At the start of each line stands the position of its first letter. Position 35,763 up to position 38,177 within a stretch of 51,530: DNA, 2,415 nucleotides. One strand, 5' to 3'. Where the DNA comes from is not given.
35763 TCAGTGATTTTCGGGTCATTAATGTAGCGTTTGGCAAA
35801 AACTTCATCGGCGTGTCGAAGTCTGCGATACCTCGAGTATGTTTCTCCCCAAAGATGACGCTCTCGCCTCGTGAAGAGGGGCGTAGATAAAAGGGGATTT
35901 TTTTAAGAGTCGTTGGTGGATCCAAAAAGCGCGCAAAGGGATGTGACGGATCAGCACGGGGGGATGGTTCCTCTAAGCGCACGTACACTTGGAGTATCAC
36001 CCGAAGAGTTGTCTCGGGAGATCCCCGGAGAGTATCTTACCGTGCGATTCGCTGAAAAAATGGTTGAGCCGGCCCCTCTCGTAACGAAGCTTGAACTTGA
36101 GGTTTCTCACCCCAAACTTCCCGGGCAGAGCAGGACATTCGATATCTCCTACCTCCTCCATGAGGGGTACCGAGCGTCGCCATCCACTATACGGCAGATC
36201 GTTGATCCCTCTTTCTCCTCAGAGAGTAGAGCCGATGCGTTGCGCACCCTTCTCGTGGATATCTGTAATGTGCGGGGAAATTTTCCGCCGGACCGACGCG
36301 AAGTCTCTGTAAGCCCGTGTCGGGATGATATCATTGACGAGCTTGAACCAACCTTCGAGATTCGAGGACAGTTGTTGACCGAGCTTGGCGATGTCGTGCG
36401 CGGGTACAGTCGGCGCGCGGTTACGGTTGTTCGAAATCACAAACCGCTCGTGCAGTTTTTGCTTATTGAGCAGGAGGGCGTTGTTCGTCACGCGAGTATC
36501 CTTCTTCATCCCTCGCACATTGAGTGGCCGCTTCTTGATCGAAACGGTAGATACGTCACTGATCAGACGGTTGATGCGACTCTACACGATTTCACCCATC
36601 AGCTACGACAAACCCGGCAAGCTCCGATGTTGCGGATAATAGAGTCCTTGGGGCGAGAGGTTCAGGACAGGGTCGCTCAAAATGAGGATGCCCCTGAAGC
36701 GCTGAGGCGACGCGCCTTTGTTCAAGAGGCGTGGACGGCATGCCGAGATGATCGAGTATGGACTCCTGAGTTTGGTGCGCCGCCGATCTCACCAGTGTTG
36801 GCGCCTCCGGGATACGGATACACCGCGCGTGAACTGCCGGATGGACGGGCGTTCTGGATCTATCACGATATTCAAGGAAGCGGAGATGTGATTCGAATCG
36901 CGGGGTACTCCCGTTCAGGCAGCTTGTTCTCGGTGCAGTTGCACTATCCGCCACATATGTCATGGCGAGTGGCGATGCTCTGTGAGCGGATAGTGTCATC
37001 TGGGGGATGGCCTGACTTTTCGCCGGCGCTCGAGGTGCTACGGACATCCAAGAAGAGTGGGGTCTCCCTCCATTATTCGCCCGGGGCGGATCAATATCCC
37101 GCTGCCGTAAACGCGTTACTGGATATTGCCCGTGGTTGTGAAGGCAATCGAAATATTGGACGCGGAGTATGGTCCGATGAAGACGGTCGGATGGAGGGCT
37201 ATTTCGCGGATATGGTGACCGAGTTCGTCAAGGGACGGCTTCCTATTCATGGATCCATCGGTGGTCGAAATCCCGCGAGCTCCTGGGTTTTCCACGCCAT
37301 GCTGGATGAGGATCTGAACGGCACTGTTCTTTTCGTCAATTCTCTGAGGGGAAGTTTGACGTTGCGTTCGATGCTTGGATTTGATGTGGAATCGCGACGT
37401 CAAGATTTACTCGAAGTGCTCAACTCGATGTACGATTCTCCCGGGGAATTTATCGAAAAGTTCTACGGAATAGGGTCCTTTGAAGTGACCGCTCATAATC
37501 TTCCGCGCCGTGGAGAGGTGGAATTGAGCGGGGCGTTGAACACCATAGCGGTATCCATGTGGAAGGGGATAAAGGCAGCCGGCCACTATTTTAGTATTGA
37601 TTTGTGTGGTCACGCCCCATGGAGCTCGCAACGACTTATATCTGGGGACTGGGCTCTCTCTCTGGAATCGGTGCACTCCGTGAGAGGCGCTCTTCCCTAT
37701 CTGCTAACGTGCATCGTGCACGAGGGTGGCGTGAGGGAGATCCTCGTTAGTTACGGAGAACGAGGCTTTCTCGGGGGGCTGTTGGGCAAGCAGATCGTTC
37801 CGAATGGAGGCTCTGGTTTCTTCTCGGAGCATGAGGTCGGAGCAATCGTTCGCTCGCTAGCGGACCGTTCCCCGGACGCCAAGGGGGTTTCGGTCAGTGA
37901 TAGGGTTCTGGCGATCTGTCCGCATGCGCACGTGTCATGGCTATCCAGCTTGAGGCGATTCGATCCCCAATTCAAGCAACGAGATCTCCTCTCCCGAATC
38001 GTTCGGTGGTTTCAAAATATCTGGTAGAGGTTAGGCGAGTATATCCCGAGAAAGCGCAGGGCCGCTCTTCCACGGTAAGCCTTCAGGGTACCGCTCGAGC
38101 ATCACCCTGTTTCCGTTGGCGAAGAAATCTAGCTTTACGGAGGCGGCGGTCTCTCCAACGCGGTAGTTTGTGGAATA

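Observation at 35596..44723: A 9-kb glycosyltransferase and orphan-gene block between futalosine-pathway genes: candidate undescribed envelope glycosylation system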

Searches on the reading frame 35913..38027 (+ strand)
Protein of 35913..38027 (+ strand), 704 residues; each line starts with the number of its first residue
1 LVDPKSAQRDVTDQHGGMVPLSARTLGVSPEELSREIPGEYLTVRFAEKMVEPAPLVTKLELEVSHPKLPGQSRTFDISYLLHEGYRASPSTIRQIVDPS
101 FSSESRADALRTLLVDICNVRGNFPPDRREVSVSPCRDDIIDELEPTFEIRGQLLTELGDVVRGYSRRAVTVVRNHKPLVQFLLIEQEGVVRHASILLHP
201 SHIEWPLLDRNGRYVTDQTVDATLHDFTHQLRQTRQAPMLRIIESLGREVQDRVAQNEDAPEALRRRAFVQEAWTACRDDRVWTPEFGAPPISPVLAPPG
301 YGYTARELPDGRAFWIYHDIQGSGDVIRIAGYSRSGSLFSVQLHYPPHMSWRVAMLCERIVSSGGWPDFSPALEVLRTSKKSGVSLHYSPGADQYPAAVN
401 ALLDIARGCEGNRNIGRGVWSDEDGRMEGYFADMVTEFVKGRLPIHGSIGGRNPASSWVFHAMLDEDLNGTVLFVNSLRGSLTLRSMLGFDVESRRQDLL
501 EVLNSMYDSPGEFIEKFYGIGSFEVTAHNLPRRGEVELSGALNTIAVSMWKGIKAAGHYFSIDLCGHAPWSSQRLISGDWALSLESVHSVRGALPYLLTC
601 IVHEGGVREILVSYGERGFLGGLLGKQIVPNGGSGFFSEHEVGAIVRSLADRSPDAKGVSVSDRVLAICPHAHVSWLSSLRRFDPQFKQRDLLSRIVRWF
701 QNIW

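Call 4: search_protein_families(library=pfam, proteins=[window:35913-38027:+], max_evalue=0.1)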
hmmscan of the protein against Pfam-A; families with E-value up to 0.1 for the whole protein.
window:35913-38027:+ (704 aa): 0 families

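Call 6: search_protein_families(library=ncbifam, proteins=[window:35913-38027:+], max_evalue=0.01)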
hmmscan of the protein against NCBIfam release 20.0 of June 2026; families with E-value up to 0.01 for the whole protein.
window:35913-38027:+ (704 aa): 0 families
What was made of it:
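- On Wzx/Wzy or ABC-transporter polysaccharide locus: No such Pfam or NCBIfam hits for the seven genes of 35913-44416 (calls 4, 6).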

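Call 7: find_encoding_contigs(protein=window:35913-38027:+, flank=10000, max_places=6)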
Protein window:35913-38027:+ (704 aa): no gene with exactly this product is on record in the collection.

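Call 8: find_homologous_proteins(query=window:35913-38027:+, max_evalue=0.001)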
Query window:35913-38027:+ (704 aa): 7 proteins with E <= 0.001 among 8000 candidates.
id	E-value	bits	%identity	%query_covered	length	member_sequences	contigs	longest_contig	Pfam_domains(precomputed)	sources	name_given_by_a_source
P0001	0.0e+0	1604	100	99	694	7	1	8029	-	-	-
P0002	0.0e+0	1400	84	100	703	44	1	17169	-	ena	-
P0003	2.7e-251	854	56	95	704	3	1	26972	-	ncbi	-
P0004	2.3e-240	818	52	96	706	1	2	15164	-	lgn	-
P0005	4.9e-181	622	44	95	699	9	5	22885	-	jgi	jgi:hypothetical protein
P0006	2.4e-173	597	43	95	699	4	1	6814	-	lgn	-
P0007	7.7e-127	443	37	95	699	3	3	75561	-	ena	-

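Call 9: find_encoding_contigs(protein=P0003, flank=10000, max_places=3)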
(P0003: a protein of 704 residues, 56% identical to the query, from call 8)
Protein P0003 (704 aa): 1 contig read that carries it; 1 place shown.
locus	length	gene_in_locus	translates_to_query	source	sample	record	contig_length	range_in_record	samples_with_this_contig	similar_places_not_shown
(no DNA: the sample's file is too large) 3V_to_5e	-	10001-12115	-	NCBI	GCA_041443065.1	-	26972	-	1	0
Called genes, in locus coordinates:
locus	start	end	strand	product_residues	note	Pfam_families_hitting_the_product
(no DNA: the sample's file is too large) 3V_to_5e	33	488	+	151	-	-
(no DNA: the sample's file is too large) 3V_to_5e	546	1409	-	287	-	PF09995:MPAB_Lcp_cat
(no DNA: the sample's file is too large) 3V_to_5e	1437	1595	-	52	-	-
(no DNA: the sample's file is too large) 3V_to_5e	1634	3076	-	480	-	PF01551:Peptidase_M23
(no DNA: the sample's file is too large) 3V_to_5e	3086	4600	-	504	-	PF00587:tRNA-synt_2b (weak), PF03129:HGTP_anticodon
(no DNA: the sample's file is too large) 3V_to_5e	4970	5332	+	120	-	-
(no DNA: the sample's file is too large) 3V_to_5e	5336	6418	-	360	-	PF04055:Radical_SAM, PF19288:CofH_C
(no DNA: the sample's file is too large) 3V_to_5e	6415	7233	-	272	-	-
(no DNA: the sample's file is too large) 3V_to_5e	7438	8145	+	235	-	PF01209:Ubie_methyltran, PF13489:Methyltransf_23, PF13847:Methyltransf_31, PF08241:Methyltransf_11, PF08242:Methyltransf_12, PF13649:Methyltransf_25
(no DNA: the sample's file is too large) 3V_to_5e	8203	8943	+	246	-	PF02441:Flavoprotein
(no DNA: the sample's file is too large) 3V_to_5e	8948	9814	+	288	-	PF01040:UbiA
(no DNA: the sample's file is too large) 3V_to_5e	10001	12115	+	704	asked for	-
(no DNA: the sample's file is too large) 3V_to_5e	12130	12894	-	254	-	PF00535:Glycos_transf_2, PF13641:Glyco_tranf_2_3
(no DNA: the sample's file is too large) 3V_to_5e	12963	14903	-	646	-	-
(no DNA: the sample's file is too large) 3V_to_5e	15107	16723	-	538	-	PF02366:PMT, PF13231:PMT_2 (weak)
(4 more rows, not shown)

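Call 10: find_encoding_contigs(protein=P0007, flank=10000, max_places=3)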
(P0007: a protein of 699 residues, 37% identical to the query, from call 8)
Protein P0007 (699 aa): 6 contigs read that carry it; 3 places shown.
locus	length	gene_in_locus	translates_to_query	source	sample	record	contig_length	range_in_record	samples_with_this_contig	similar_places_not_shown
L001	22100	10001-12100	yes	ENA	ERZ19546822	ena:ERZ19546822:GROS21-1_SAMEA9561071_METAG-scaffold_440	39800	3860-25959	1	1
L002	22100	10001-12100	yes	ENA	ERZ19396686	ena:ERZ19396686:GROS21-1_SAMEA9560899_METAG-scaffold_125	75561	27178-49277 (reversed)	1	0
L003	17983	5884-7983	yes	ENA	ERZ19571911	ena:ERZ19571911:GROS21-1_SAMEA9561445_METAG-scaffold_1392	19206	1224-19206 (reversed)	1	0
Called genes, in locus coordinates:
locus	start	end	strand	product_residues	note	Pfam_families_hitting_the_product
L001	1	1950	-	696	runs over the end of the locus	-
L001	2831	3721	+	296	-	-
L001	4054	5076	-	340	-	PF03706:LPG_synthase_TM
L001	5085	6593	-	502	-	PF00037:Fer4 (faint), PF12837:Fer4_6 (faint), PF12838:Fer4_7, PF13187:Fer4_9 (weak), PF13237:Fer4_10 (weak), PF14697:Fer4_21 (weak), PF04422:FrhB_FdhB_N, PF04432:FrhB_FdhB_C, +1 more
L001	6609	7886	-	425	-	PF04230:PS_pyruv_trans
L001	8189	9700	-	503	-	PF05681:Fumerase, PF05683:Fumerase_C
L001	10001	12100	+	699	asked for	-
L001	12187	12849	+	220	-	-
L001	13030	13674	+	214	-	-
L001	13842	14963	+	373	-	PF13458:Peripla_BP_6, PF01094:ANF_receptor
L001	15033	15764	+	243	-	-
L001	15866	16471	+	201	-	-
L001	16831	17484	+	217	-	PF13578:Methyltransf_24 (weak)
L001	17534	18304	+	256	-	-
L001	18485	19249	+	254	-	-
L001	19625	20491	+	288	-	PF02585:PIG-L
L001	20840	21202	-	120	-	-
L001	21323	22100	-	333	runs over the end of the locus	-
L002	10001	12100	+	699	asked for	-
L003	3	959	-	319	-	?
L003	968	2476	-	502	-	PF00037:Fer4 (faint), PF12837:Fer4_6 (faint), PF12838:Fer4_7, PF13187:Fer4_9 (weak), PF13237:Fer4_10 (weak), PF14697:Fer4_21 (weak), PF04422:FrhB_FdhB_N, PF04432:FrhB_FdhB_C, +1 more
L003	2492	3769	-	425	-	PF04230:PS_pyruv_trans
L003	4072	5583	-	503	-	PF05681:Fumerase, PF05683:Fumerase_C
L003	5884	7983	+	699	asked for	-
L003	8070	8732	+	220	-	-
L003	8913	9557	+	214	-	-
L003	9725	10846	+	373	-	PF13458:Peripla_BP_6, PF01094:ANF_receptor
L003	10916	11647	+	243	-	-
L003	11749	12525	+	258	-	-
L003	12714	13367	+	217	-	PF13578:Methyltransf_24 (weak)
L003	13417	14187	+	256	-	-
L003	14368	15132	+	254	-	-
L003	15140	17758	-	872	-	PF01161:PBP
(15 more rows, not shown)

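Call 11: find_encoding_contigs(protein=P0005, flank=10000, max_places=3)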
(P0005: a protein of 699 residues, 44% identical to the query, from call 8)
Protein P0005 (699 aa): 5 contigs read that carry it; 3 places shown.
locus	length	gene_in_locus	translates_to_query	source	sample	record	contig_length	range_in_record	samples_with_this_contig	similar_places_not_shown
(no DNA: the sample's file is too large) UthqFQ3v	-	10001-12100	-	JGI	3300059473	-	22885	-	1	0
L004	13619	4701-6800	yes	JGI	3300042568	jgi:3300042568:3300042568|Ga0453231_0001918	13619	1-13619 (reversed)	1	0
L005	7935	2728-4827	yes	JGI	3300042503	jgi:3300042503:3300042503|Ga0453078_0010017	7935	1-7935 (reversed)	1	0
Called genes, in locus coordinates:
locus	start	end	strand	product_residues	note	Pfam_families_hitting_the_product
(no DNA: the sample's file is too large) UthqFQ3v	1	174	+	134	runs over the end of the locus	-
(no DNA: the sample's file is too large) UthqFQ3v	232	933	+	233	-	PF01510:Amidase_2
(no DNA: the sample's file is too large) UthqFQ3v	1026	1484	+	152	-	-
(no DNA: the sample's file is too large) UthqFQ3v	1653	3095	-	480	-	PF01551:Peptidase_M23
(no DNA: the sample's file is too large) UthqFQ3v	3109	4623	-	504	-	PF00587:tRNA-synt_2b (weak), PF03129:HGTP_anticodon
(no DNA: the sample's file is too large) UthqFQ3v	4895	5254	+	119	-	PF04247:SirB (weak)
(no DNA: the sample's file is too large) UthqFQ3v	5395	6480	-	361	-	PF04055:Radical_SAM, PF19288:CofH_C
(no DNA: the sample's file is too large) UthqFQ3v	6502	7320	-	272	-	-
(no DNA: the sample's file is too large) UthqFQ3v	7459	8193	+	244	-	PF01209:Ubie_methyltran, PF13489:Methyltransf_23, PF13847:Methyltransf_31, PF08241:Methyltransf_11, PF08242:Methyltransf_12, PF13649:Methyltransf_25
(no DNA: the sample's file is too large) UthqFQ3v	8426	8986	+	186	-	PF02441:Flavoprotein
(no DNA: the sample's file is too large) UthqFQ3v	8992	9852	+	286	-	PF01040:UbiA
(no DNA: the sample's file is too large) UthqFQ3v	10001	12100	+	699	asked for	-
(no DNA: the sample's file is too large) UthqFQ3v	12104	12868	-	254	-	PF00535:Glycos_transf_2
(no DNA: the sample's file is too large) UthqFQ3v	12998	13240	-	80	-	-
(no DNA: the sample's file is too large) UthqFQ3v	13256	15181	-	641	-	-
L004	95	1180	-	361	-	PF04055:Radical_SAM, PF19288:CofH_C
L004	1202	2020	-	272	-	-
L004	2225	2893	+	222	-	PF01209:Ubie_methyltran, PF13489:Methyltransf_23, PF13847:Methyltransf_31, PF08241:Methyltransf_11, PF08242:Methyltransf_12, PF13649:Methyltransf_25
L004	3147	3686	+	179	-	PF02441:Flavoprotein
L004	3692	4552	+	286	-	PF01040:UbiA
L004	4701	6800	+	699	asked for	-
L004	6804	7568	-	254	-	PF00535:Glycos_transf_2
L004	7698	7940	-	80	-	-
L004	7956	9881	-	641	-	-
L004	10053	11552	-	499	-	PF02366:PMT, PF13231:PMT_2 (weak)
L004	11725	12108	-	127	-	-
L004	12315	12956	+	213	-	-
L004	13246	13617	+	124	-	?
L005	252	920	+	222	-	PF01209:Ubie_methyltran, PF13489:Methyltransf_23, PF13847:Methyltransf_31, PF08241:Methyltransf_11, PF08242:Methyltransf_12, PF13649:Methyltransf_25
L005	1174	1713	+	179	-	PF02441:Flavoprotein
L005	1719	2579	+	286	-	PF01040:UbiA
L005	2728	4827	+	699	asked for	-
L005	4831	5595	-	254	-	PF00535:Glycos_transf_2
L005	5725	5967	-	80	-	-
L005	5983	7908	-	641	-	-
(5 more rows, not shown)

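Call 12: find_encoding_contigs(protein=P0002, flank=10000, max_places=2)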
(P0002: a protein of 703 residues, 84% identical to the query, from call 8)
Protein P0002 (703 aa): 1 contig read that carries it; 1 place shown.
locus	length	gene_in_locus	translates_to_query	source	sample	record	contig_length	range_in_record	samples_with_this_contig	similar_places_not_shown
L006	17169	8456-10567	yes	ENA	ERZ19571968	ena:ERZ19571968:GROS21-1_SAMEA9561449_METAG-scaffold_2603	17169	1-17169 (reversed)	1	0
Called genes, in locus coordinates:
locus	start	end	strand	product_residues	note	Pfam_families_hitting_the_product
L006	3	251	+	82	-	?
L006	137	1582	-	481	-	PF01551:Peptidase_M23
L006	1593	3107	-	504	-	PF00587:tRNA-synt_2b, PF03129:HGTP_anticodon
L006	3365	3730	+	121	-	-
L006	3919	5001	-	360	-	PF04055:Radical_SAM, PF19288:CofH_C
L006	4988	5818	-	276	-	-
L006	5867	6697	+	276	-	PF01209:Ubie_methyltran, PF13489:Methyltransf_23 (weak), PF13847:Methyltransf_31, PF08241:Methyltransf_11, PF08242:Methyltransf_12, PF13649:Methyltransf_25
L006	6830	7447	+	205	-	PF02441:Flavoprotein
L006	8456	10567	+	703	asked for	-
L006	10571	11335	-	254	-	PF00535:Glycos_transf_2, PF13641:Glyco_tranf_2_3 (weak)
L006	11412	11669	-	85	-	-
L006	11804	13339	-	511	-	PF02366:PMT, PF13231:PMT_2 (weak)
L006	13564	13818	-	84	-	-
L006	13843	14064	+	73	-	-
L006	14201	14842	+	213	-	-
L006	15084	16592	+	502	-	PF00535:Glycos_transf_2, PF10111:Glyco_tranf_2_2 (weak), PF13641:Glyco_tranf_2_3, PF13489:Methyltransf_23, PF13847:Methyltransf_31, PF08241:Methyltransf_11, PF08242:Methyltransf_12, PF13649:Methyltransf_25, +1 more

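Call 13: find_encoding_contigs(protein=P0004, flank=10000, max_places=2)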
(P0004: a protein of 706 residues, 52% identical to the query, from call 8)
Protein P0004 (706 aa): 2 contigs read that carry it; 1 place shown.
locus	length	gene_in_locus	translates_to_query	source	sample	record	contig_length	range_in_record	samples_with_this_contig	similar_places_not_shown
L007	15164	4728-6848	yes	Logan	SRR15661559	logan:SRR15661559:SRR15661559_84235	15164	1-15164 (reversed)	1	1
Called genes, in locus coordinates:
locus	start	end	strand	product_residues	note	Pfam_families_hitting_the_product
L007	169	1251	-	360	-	PF04055:Radical_SAM, PF19288:CofH_C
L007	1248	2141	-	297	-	-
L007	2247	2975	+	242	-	PF01209:Ubie_methyltran, PF13489:Methyltransf_23, PF13847:Methyltransf_31, PF08241:Methyltransf_11, PF08242:Methyltransf_12, PF13649:Methyltransf_25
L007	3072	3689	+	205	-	PF02441:Flavoprotein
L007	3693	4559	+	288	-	PF01040:UbiA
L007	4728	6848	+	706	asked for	-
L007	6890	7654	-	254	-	PF00535:Glycos_transf_2, PF13641:Glyco_tranf_2_3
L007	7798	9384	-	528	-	PF02366:PMT, PF13231:PMT_2 (weak)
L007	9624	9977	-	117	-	-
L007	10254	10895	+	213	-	-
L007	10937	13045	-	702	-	PF13231:PMT_2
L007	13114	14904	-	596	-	-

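Call 17: find_related_loci(query=A1, collection=genome_contigs, flank=10000)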
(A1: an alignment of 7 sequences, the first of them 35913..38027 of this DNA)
Query A1 (704 aa) in genome_contigs; peptide patterns used: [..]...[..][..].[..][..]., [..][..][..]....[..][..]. (x = any residue, [..] = any of these).
88 stretches matched a pattern; 1 encode a relative of the query (tblastn E <= 1e-3); 1 distinct loci.
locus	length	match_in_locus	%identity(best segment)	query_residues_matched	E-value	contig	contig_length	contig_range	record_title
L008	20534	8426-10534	84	2-704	0e+0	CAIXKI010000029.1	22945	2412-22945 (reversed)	MAG: uncultured delta proteobacterium isolate Loclat_bin-13748 genome assembly, contig: bin-13748:029/257, whole genome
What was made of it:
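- Tried and rejected: The only organism label obtained is 'uncultured delta proteobacterium' for the 84%-identical MAG contig (call 17).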

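Call 32: predict_structure(alignment_id=A1)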
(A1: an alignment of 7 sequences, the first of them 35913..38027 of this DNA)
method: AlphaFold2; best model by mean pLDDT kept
length: 704 residues; sequences in the alignment: 7
mean_pLDDT: 70.3   pTM: 0.47
mean pLDDT of the five models: 70.3, 67.1, 66.1, 63.3, 62.1
residues with pLDDT >= 90: 95; 70-90: 309; 50-70: 195; < 50: 105
segments of 3 or more residues with pLDDT < 50: 1-29, 128-145, 278-297, 334-337, 389-393, 410-433
pLDDT, mean of each block of 10 residues (from residue 1): 31 28 32 83 88 80 85 85 87 90 86 84 56 30 57 83 83 80 87 85 86 90 92 76 87 90 82 60 30 41 59 64 65 53 66 62 59 64 58 55 59 33 33 49 60 66 59 78 78 77 74 71 79 61 85 80 64 83 72 80 88 84 87 78 92 79 90 83 73 72 66
secondary structure, 60 per line:
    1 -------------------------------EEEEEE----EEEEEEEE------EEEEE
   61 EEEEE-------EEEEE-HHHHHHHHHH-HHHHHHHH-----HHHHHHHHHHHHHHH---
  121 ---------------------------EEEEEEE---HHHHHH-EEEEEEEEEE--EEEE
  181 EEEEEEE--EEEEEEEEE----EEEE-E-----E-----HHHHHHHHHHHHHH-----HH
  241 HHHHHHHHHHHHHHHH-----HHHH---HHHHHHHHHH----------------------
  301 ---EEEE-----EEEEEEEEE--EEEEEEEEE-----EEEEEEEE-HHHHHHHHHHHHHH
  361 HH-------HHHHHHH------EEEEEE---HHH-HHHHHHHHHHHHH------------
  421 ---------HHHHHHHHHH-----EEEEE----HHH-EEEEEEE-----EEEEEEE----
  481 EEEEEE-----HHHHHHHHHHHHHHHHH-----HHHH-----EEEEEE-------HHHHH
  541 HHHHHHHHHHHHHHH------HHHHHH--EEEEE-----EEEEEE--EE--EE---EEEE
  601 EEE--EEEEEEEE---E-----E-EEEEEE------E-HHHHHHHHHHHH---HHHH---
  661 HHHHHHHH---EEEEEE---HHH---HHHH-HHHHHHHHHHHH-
elements in order (helices of 4 or more, strands of 3 or more residues): E32-37 E42-49 E56-65 E73-77 H79-88 H90-97 H103-117 E148-154 H158-163 E165-174 E177-187 E190-198 E203-206 H220-233 H239-256 H262-265 H269-278 E304-307 E313-321 E324-332 E338-345 H347-362 H370-376 E383-388 H396-408 H430-439 E445-449 E458-464 E470-476 E481-486 H492-508 H514-517 E523-528 H536-555 H562-567 E570-574 E580-585 E597-603 E606-613 E625-630 H639-650 H654-657 H661-668 E672-677 H687-690 H692-703
